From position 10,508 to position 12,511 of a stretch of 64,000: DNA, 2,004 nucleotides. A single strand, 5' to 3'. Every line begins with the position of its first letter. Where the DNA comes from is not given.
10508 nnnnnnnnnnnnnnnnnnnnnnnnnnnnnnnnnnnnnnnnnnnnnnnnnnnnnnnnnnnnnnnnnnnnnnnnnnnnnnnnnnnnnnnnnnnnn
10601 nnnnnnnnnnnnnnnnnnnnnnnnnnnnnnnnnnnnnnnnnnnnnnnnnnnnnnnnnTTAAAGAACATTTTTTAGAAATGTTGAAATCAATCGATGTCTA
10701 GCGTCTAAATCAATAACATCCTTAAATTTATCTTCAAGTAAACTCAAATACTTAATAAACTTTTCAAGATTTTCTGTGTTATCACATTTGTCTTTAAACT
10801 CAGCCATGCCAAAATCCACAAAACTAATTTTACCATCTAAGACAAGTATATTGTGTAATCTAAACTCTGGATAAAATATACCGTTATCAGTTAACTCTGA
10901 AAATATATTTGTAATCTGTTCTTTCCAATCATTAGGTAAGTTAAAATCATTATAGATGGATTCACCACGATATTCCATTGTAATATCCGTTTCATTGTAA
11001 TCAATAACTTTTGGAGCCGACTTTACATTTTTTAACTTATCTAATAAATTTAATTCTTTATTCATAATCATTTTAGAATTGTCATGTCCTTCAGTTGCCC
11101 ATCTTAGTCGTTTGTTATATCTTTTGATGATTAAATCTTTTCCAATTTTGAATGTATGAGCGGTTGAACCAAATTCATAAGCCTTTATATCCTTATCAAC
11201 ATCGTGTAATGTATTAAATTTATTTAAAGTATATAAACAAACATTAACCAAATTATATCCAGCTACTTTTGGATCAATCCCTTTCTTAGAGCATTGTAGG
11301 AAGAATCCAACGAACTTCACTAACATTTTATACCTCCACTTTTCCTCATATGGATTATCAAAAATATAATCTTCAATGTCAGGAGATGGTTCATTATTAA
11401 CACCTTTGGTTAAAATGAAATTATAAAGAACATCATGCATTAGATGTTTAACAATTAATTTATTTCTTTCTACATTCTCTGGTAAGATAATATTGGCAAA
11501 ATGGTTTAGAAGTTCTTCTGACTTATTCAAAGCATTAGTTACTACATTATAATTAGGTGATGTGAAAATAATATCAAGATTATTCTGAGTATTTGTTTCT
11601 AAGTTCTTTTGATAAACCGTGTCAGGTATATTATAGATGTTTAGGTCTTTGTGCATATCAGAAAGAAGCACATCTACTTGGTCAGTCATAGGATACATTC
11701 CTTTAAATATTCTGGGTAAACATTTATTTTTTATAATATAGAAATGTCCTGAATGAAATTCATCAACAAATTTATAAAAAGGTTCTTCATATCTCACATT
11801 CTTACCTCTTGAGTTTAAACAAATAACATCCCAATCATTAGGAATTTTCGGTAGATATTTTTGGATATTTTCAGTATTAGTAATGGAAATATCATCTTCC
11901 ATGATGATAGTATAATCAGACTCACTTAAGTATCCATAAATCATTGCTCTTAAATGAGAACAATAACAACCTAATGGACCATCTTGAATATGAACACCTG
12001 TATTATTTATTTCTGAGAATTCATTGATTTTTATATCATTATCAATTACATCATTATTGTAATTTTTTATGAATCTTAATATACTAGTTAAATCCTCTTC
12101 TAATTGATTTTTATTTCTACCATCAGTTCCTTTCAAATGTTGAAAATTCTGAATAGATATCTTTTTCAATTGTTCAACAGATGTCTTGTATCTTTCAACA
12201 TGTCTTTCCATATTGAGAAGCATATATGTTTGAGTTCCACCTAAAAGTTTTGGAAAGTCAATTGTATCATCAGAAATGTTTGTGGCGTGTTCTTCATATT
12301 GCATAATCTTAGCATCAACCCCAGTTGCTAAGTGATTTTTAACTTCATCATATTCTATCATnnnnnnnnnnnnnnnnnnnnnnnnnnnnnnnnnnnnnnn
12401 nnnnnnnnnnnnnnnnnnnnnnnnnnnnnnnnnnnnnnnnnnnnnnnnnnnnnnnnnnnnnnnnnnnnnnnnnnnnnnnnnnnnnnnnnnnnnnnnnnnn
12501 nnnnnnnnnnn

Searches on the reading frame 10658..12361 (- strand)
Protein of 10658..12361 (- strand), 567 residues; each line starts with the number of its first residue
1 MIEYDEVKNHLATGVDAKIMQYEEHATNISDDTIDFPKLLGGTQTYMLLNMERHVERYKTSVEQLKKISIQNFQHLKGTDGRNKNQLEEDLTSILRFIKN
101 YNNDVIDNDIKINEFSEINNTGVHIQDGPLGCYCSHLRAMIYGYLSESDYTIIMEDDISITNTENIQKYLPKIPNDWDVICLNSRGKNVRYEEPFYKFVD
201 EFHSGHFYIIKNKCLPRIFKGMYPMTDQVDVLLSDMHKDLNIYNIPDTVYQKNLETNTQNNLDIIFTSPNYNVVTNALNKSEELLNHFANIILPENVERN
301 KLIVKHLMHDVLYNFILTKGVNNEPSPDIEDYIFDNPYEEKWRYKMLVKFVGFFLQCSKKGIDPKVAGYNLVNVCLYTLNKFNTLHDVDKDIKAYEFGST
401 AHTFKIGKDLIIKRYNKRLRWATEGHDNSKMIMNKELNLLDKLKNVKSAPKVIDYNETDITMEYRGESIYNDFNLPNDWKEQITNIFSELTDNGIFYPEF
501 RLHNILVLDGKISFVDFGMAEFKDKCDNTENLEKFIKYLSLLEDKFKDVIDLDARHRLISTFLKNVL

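Call 11: search_protein_families(library=phrogs, proteins=[window:10658-12361:-], max_evalue=0.001)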
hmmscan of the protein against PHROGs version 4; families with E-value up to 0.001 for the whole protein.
window:10658-12361:- (567 aa): 2 families
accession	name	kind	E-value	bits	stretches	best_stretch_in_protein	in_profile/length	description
phrog_2835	-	moron, auxiliary metabolic gene and host takeover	2.2e-19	70.8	1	40-285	13-244/280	glucosyltransferase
phrog_24091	-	unknown function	2e-06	28.6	1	115-265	34-196/238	-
